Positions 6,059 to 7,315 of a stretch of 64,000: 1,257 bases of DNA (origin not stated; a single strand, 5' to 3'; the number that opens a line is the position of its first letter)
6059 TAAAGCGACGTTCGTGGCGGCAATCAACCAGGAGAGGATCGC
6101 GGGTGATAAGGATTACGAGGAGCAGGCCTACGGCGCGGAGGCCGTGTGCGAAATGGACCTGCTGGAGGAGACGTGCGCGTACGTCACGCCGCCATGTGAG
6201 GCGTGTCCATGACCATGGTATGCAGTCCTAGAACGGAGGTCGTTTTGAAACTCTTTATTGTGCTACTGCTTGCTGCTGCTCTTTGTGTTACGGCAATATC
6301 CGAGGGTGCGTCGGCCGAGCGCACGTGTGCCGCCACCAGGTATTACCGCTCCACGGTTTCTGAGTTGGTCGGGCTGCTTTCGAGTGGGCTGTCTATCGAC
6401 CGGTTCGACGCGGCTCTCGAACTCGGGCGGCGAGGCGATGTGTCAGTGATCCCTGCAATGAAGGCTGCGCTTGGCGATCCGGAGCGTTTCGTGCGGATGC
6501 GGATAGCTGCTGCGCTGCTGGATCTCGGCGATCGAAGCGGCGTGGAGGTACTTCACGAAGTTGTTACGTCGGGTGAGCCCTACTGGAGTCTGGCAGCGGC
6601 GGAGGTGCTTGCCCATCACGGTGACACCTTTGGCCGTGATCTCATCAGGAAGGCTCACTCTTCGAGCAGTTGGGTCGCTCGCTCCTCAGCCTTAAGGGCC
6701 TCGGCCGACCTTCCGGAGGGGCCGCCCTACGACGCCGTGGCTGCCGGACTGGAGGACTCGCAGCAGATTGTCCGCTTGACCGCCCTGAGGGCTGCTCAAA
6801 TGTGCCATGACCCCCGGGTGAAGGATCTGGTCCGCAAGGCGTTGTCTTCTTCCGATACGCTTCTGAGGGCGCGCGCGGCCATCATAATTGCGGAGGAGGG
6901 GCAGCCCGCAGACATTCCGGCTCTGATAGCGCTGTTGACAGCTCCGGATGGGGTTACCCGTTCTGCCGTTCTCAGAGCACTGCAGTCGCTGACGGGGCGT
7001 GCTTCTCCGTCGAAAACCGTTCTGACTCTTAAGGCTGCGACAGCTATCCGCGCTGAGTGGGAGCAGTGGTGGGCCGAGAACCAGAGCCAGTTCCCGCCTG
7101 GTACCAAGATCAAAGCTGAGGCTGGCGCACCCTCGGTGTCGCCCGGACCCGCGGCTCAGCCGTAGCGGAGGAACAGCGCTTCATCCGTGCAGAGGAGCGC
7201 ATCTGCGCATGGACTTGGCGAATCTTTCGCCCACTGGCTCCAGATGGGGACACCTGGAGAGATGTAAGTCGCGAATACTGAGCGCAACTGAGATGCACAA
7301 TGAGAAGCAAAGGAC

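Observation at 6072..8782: Conserved acidic 4-Cys small-peptide genes sit between E and each HEAT-repeat gene, translationally coupled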

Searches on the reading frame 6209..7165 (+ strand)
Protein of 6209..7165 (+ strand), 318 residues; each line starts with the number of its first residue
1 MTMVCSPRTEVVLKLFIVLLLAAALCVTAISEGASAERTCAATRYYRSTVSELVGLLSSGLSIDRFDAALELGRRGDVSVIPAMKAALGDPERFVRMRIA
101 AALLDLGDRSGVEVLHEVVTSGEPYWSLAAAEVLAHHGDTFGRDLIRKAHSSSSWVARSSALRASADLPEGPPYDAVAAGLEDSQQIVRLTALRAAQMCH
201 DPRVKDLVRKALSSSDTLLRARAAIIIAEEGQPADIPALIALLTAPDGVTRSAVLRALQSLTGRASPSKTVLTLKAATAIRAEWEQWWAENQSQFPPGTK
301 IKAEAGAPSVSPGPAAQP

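Call 11: search_protein_families(library=pfam, proteins=[window:6209-7165:+], max_evalue=0.1)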
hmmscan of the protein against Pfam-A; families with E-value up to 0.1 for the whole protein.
window:6209-7165:+ (318 aa): 4 families
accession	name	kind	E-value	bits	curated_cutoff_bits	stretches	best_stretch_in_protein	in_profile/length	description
PF13646.12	HEAT_2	-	1.9e-20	73.4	27.7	2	176-259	3-88/88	HEAT repeats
PF02985.28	HEAT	-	0.015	15.9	23.5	0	80-106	1-27/31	HEAT repeat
PF23639.1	DUF7146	-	0.017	15.9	27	0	217-251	37-71/105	Domain of unknown function (DUF7146)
PF03130.22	HEAT_PBS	-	0.065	14.3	20.9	0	65-90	2-27/27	PBS lyase HEAT-like repeat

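Call 14: find_homologous_proteins(query=window:6245-7165:+, max_evalue=0.001)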
Query window:6245-7165:+ (306 aa): 4 proteins with E <= 0.001 among 8000 candidates.
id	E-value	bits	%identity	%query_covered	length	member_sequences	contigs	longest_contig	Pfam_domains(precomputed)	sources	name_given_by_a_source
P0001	6.8e-189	644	100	100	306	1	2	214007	PF13646.13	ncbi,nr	ncbi:MAG: HEAT repeat domain-containing protein [Armatimonadetes bacterium]|nr:HEAT repeat domain-co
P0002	8.7e-11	60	28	60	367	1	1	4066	PF21581.4,PF12717.14,PF02985.29,PF03130.23,PF13513.13,PF13646.13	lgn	-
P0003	4.8e-7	48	31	49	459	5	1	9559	PF23271.2,PF12717.14,PF00514.30,PF24714.2,PF22646.3,PF02985.29,PF01602.27,PF14663.12,PF21581.4,PF25786.1,PF03130.23,PF13513.13,PF13646.13,PF25151.2,PF23227.2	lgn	-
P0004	2.6e-5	42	33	43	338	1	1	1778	PF12717.14,PF00514.30,PF02985.29,PF03130.23,PF13513.13,PF13646.13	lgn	-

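Call 15: find_encoding_contigs(protein=P0001, flank=10000, max_places=6)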
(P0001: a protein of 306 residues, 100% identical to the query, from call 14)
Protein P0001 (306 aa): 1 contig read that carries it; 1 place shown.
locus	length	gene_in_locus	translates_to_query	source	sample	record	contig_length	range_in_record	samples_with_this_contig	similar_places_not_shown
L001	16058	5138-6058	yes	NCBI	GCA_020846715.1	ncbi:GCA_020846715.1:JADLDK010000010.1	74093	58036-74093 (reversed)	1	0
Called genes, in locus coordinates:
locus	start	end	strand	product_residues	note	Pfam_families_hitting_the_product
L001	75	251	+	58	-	-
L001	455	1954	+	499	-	-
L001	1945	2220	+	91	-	-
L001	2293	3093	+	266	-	-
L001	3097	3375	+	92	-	-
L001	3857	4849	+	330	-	-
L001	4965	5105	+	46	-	-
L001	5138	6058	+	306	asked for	PF13646:HEAT_2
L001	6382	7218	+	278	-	-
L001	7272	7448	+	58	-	-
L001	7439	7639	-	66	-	-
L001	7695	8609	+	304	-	PF13646:HEAT_2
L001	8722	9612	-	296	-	-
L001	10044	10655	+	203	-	PF06971:Put_DNA-bind_N, PF02629:CoA_binding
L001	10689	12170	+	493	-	PF00672:HAMP, PF00512:HisKA, PF02518:HATPase_c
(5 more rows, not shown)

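Call 25: find_encoding_contigs(protein=P0002, flank=5000, max_places=4)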
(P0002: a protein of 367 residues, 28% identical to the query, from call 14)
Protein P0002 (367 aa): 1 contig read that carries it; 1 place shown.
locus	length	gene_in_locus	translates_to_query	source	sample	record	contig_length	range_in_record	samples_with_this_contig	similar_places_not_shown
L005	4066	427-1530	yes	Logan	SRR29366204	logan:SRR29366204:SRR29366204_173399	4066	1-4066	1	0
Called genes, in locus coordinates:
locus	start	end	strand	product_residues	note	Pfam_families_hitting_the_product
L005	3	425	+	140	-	?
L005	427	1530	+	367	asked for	PF21581:SCD (faint), PF02985:HEAT (faint), PF12717:Cnd1 (faint), PF13646:HEAT_2, PF03130:HEAT_PBS (faint), PF13513:HEAT_EZ (faint), PF13646:HEAT_2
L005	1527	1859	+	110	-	PF02699:YajC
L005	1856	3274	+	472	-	PF21760:SecD_1st, PF22599:SecDF_P1_head, PF02355:SecD_SecF_C, PF03176:MMPL (faint)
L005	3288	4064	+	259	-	?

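Call 26: find_encoding_contigs(protein=P0003, flank=5000, max_places=4)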
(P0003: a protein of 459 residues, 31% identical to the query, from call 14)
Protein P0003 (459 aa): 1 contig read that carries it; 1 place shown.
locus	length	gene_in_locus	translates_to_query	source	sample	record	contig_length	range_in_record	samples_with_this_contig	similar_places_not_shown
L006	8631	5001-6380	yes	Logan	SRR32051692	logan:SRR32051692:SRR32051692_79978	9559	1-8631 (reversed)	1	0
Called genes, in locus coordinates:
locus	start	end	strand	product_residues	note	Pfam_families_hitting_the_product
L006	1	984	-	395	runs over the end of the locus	PF03150:CCP_MauG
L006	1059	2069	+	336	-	PF01370:Epimerase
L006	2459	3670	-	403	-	PF00326:Peptidase_S9 (faint), PF00756:Esterase (faint), PF01738:DLH (faint), PF12146:Hydrolase_4 (faint)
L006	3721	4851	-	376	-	PF00923:TAL_FSA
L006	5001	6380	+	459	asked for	PF00514:Arm (faint), PF02985:HEAT (faint), PF13513:HEAT_EZ (faint), PF13646:HEAT_2, PF13646:HEAT_2, PF13646:HEAT_2, PF03130:HEAT_PBS (weak), PF13646:HEAT_2, +10 more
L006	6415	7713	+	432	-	PF08668:HDOD, PF01966:HD (weak)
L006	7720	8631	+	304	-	?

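Call 27: find_encoding_contigs(protein=P0004, flank=5000, max_places=4)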
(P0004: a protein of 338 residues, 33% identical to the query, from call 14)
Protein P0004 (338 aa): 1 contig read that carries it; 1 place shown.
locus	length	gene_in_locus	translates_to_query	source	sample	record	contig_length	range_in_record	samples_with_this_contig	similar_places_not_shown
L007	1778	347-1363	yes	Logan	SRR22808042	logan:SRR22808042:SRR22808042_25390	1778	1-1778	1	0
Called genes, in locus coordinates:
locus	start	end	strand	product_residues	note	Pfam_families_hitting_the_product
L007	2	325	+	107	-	?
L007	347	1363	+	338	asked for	PF13513:HEAT_EZ (faint), PF00514:Arm (faint), PF03130:HEAT_PBS (faint), PF02985:HEAT (faint), PF12717:Cnd1 (faint), PF13646:HEAT_2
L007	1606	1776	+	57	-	?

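Call 51: find_related_loci(query=A7, collection=genome_contigs, flank=3000)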
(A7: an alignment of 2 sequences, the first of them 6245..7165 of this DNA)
Query A7 (306 aa) in genome_contigs; peptide patterns used: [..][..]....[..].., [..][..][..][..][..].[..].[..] (x = any residue, [..] = any of these).
599 stretches matched a pattern, but none encodes a relative of the query by tblastn (E <= 1e-3).

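Call 61: search_protein_families(library=ncbifam, proteins=[window:6245-7165:+], max_evalue=10)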
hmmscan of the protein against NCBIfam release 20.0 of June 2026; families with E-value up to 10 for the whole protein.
window:6245-7165:+ (306 aa): 5 families
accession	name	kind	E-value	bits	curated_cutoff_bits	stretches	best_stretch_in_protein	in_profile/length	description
NF045915.1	PhycobilmeDegNblB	equivalog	6.1e-12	45.5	300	2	172-254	111-193/214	phycobilisome degradation protein NblB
TIGR02270.1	TIGR02270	subfamily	5.6e-08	32.2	206.8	1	56-237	75-255/410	TIGR02270 family protein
NF010374.0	PRK13800.1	equivalog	9.8e-06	24.1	1196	2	72-212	748-892/898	fumarate reductase/succinate dehydrogenase flavoprotein subunit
NF058502.1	phyc_lyase_CpcE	equivalog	0.00011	21.8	330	1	53-110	59-116/260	C-phycocyanin alpha-cysteine-84 phycocyanobilin lyase subunit CpcE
NF058505.1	phyc_lyase_CpeY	equivalog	0.14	10.7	600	2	53-104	356-407/419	C-phycoerythrin alpha-cysteine-82 phycoerythrobilin lyase CpeY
